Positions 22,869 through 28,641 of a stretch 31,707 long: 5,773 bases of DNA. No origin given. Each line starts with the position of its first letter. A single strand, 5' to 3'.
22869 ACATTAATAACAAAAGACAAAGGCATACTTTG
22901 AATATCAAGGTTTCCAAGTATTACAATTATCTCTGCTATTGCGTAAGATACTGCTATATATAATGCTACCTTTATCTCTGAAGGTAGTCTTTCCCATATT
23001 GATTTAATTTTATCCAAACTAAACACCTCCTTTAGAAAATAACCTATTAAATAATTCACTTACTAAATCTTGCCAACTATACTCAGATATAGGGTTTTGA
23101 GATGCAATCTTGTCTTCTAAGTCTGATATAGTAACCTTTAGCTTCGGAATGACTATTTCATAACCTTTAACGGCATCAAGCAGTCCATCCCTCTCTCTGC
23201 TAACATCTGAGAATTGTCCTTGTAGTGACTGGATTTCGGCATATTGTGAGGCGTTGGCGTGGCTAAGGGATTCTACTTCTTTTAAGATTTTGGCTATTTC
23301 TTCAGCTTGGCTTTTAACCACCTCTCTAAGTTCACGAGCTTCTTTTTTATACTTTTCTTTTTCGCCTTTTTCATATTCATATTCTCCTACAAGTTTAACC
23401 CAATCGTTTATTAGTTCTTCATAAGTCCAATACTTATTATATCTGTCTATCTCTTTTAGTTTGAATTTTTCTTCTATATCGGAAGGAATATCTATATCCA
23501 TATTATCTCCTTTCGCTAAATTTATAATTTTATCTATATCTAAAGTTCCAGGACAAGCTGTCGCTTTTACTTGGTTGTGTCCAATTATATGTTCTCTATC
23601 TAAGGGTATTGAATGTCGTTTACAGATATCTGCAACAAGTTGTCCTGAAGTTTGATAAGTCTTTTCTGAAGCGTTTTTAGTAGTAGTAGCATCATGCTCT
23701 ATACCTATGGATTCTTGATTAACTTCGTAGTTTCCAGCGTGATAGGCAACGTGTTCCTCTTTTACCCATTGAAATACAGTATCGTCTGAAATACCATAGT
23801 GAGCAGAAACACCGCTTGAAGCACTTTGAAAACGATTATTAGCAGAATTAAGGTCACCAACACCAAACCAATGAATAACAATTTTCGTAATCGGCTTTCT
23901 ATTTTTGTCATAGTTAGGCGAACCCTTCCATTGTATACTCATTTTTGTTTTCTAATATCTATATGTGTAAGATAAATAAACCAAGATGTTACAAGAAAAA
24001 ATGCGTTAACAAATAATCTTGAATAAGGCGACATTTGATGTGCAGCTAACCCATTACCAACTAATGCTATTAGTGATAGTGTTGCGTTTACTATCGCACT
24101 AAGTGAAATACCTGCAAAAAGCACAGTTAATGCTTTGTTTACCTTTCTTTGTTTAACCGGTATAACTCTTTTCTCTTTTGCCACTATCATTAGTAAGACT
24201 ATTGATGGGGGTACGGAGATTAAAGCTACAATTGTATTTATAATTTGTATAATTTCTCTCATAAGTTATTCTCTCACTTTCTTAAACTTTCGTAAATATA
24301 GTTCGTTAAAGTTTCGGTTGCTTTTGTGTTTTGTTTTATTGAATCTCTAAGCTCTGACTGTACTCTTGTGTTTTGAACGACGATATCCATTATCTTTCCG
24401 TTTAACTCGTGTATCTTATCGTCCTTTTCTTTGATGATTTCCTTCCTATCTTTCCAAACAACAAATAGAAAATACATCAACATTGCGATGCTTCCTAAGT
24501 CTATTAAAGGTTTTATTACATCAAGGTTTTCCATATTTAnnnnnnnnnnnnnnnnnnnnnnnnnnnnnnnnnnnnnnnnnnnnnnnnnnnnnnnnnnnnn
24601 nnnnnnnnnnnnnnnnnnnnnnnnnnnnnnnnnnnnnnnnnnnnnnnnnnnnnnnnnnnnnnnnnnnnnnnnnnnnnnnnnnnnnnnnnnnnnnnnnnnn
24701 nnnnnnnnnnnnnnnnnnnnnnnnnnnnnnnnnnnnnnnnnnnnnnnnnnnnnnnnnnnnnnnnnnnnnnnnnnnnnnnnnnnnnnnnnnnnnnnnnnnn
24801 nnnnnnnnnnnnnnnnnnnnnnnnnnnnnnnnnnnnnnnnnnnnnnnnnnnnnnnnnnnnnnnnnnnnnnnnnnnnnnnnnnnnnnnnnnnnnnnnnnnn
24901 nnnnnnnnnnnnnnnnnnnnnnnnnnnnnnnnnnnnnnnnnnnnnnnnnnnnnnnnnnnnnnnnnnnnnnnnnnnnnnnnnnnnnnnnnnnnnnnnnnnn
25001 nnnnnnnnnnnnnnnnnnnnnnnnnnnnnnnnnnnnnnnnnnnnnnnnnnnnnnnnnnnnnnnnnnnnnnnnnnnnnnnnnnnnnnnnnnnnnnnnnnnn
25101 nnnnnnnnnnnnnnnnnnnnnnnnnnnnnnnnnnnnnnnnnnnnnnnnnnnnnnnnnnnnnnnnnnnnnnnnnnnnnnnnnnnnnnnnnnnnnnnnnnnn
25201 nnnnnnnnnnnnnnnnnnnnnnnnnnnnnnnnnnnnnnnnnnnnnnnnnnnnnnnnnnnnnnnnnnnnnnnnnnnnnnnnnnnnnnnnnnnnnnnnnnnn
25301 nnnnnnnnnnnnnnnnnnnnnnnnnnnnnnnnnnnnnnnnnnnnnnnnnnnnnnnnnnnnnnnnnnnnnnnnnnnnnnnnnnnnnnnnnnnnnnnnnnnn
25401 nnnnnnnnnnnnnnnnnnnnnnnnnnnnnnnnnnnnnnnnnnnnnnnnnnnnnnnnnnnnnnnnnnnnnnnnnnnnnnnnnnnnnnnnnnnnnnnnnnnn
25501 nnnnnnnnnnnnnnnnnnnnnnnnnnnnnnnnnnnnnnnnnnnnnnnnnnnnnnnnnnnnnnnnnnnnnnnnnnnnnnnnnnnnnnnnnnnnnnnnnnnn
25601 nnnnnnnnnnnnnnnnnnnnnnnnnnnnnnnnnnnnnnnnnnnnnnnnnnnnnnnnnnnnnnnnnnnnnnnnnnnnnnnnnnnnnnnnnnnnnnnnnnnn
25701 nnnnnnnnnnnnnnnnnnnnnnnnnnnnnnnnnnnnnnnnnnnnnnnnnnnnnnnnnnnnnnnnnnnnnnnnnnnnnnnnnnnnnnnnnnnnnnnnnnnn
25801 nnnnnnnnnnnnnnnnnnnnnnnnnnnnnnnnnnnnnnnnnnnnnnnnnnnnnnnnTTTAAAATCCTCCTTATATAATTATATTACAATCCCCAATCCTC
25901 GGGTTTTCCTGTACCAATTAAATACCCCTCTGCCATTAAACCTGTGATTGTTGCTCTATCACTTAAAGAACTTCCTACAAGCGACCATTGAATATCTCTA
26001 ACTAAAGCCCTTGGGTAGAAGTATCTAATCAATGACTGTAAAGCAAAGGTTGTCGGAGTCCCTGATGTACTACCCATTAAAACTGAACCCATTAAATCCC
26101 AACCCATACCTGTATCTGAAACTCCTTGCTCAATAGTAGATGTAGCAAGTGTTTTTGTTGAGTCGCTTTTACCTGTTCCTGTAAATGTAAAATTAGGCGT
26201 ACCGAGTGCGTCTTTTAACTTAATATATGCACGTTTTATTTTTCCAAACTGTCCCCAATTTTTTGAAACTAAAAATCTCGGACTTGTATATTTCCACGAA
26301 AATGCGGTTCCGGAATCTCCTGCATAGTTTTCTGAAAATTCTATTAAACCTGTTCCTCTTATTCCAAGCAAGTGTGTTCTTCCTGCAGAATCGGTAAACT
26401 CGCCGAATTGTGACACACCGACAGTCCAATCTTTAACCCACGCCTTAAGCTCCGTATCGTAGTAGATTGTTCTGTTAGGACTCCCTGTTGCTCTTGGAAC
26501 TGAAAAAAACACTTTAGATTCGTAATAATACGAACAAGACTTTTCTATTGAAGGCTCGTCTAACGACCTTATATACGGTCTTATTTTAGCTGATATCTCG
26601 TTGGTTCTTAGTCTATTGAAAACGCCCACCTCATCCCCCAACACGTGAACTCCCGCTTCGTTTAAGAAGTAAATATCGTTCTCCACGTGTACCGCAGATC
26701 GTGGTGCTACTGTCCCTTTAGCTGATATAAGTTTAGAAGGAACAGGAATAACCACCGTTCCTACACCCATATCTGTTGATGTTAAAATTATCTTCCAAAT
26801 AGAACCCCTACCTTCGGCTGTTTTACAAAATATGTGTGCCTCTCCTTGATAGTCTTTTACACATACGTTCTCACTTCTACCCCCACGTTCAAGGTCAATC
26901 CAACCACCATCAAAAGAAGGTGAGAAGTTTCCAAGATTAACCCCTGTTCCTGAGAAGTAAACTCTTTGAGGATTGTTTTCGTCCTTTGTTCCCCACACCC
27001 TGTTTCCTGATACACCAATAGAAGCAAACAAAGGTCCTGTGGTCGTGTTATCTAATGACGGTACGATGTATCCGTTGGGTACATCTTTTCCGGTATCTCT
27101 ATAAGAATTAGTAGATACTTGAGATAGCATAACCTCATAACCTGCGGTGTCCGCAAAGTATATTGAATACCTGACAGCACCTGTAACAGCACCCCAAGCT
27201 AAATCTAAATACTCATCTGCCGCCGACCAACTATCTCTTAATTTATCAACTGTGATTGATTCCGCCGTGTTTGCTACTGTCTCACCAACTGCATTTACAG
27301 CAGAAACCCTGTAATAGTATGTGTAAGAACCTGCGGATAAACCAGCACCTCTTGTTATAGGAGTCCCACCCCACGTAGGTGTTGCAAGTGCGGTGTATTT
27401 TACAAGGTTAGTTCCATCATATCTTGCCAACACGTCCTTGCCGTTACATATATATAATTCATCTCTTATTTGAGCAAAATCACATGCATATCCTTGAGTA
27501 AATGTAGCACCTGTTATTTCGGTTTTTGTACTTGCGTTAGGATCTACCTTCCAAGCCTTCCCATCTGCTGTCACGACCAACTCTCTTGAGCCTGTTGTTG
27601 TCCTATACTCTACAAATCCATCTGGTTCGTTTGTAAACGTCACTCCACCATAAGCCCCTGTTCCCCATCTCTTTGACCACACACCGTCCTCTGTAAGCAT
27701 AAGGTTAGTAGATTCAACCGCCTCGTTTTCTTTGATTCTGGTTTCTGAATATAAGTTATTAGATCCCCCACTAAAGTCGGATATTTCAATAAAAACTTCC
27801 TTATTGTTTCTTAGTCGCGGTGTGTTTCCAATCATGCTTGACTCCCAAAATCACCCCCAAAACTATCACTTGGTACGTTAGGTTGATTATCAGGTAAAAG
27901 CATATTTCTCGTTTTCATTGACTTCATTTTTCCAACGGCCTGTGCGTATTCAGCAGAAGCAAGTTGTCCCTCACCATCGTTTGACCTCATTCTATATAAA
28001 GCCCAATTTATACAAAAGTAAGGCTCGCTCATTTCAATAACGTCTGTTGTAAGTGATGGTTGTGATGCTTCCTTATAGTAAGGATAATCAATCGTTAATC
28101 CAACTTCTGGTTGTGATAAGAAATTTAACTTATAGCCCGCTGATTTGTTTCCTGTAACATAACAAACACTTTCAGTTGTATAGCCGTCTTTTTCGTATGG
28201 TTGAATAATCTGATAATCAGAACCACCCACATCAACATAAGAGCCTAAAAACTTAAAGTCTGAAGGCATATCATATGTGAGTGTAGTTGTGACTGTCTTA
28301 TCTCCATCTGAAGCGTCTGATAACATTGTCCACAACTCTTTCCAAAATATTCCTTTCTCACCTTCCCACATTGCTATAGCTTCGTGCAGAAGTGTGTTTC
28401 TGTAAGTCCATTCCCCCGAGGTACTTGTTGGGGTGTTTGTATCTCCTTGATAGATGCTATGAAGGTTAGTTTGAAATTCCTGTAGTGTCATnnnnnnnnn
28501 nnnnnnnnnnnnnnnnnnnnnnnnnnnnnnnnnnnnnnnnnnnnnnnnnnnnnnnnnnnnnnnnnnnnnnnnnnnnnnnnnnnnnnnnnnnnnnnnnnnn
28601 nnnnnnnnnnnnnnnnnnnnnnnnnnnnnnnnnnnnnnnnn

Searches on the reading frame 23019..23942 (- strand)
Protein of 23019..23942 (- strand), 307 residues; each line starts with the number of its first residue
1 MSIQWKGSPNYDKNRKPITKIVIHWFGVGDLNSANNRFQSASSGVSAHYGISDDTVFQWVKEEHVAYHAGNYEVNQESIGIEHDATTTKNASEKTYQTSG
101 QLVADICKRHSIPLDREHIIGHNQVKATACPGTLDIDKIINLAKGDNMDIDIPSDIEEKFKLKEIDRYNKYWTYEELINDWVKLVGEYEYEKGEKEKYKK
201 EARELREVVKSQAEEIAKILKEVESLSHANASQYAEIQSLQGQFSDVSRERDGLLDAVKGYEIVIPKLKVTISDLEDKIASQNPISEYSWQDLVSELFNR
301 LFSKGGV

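Call 10: search_protein_families(library=pfam, proteins=[window:23019-23942:-], max_evalue=0.01)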
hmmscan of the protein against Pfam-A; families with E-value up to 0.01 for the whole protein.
window:23019-23942:- (307 aa): 5 families
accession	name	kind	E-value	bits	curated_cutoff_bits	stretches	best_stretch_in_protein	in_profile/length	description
PF01510.30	Amidase_2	-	3.7e-28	98.9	26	1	15-132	2-130/131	N-acetylmuramoyl-L-alanine amidase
PF05557.18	MAD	-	0.00051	19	30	1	190-261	294-365/661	Mitotic checkpoint protein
PF14662.11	KASH_CCD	-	0.00076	19.9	43.3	1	197-282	64-149/191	Coiled-coil region of CCDC155 or KASH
PF06160.17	EzrA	-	0.0034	16.2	39.6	1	194-280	95-178/557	Septation ring formation regulator, EzrA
PF11932.13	DUF3450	-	0.0049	16.6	32.6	0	195-297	39-131/241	Protein of unknown function (DUF3450)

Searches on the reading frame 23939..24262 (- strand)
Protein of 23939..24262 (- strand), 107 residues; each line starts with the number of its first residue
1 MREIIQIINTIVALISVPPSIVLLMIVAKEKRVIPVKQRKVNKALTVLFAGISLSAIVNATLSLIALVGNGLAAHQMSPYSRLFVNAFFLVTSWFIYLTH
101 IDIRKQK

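Call 10: search_protein_families(library=pfam, proteins=[window:23939-24262:-], max_evalue=0.01)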
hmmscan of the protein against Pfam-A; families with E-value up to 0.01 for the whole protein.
window:23939-24262:- (107 aa): 1 family
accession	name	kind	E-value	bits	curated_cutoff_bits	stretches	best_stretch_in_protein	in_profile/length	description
PF10322.15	7TM_GPCR_Sru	-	0.00019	21.3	26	1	3-100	196-299/305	Serpentine type 7TM GPCR chemoreceptor Sru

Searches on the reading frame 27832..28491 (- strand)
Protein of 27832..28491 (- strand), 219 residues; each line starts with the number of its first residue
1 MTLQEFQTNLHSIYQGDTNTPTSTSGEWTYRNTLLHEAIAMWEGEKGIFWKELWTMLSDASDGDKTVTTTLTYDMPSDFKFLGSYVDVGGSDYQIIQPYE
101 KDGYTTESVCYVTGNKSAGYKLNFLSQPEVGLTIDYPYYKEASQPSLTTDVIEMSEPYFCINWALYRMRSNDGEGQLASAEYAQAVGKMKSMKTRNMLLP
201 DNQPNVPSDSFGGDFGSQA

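Call 10: search_protein_families(library=pfam, proteins=[window:27832-28491:-], max_evalue=0.01)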
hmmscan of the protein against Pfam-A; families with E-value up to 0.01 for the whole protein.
window:27832-28491:- (219 aa): 1 family
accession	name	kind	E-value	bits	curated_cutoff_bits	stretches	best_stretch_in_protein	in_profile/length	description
PF24175.2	SU10_adaptor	-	1e-06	29.8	27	1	20-195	17-184/194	SU10 adaptor protein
